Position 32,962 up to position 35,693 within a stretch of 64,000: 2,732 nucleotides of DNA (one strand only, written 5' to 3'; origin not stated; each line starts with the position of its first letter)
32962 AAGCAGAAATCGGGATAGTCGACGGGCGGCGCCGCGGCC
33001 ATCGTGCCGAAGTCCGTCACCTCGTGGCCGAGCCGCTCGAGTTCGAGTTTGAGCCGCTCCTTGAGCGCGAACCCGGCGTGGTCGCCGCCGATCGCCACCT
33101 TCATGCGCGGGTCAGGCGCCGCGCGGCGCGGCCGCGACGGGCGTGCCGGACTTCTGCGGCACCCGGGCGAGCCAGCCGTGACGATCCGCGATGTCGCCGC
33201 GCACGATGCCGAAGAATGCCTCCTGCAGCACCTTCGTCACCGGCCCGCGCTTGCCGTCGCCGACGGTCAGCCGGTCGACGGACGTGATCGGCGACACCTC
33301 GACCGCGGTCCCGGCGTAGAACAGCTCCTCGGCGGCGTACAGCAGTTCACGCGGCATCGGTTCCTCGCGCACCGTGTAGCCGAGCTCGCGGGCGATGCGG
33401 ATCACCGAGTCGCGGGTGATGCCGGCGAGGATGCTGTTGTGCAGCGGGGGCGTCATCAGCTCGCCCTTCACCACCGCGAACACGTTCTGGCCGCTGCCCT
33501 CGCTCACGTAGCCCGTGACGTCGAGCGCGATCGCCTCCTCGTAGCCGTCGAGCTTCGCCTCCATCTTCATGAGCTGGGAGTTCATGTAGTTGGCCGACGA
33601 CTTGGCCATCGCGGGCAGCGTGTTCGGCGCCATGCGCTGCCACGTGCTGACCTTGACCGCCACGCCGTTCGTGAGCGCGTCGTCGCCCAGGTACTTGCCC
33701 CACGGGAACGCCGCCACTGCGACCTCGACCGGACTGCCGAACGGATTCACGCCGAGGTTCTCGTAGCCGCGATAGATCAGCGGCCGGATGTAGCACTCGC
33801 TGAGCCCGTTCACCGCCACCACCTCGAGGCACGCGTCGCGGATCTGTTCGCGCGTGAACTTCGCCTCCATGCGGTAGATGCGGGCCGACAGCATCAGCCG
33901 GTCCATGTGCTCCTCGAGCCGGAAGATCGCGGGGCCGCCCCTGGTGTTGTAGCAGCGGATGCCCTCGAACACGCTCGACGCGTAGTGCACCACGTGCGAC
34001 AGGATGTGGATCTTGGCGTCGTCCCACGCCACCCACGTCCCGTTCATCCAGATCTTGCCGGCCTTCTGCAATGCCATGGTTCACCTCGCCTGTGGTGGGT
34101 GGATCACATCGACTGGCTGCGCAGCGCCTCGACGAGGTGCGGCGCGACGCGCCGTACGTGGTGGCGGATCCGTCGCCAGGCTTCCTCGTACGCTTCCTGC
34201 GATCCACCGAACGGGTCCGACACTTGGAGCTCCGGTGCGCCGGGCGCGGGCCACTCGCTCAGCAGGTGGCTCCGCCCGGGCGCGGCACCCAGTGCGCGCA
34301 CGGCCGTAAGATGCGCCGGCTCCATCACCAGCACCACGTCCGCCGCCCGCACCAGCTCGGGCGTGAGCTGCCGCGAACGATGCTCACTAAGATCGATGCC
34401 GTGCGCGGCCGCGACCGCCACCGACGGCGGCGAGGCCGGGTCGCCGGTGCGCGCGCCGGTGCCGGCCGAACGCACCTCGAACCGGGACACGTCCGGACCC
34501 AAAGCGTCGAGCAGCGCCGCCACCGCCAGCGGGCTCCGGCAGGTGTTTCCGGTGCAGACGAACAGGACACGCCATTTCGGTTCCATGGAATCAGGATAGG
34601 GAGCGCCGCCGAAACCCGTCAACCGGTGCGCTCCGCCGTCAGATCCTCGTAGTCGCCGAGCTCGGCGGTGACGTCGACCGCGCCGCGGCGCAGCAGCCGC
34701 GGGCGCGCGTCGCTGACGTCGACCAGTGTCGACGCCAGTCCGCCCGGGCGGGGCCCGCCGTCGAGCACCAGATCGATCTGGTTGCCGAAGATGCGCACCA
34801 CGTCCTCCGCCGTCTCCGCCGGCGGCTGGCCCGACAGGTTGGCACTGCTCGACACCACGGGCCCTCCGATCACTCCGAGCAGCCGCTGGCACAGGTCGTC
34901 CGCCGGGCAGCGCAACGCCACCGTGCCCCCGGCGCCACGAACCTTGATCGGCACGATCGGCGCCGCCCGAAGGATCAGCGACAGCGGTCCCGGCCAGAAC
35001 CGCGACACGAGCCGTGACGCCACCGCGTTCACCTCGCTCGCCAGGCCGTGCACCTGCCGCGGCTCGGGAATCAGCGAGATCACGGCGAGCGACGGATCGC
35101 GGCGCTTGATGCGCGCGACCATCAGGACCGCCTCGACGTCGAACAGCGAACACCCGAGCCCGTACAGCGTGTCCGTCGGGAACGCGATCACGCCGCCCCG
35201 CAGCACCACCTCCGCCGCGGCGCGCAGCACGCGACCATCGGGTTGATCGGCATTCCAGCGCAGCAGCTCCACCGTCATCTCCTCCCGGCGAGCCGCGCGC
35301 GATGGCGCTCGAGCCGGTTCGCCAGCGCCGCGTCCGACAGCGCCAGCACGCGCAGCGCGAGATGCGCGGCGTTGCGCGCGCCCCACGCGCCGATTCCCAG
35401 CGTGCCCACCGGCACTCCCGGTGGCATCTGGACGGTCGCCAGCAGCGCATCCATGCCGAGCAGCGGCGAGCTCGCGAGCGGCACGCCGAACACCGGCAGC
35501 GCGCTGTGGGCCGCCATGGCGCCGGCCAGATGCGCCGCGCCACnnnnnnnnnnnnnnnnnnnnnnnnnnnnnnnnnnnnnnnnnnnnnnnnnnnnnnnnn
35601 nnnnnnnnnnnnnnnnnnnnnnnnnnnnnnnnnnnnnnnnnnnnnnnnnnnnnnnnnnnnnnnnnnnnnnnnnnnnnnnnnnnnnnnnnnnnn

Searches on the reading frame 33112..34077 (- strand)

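Call 67: search_protein_families(library=pfam, proteins=[window:33112-34077:-], max_evalue=0.00001)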
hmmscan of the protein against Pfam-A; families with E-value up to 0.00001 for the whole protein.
window:33112-34077:- (321 aa): 1 family
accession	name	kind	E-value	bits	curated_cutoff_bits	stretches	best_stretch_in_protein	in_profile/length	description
PF01063.24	Aminotran_4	-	1.2e-50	172.9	28.5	1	36-267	2-223/223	Amino-transferase class IV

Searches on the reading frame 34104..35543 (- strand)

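Call 67: search_protein_families(library=pfam, proteins=[window:34104-35543:-], max_evalue=0.00001)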
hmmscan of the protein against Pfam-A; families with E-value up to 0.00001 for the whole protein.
window:34104-35543:- (479 aa): 1 family
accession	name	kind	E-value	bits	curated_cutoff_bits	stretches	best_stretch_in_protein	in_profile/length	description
PF01451.26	LMWPc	-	2.9e-27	96.1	23.2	1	326-464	1-141/144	Low molecular weight phosphotyrosine protein phosphatase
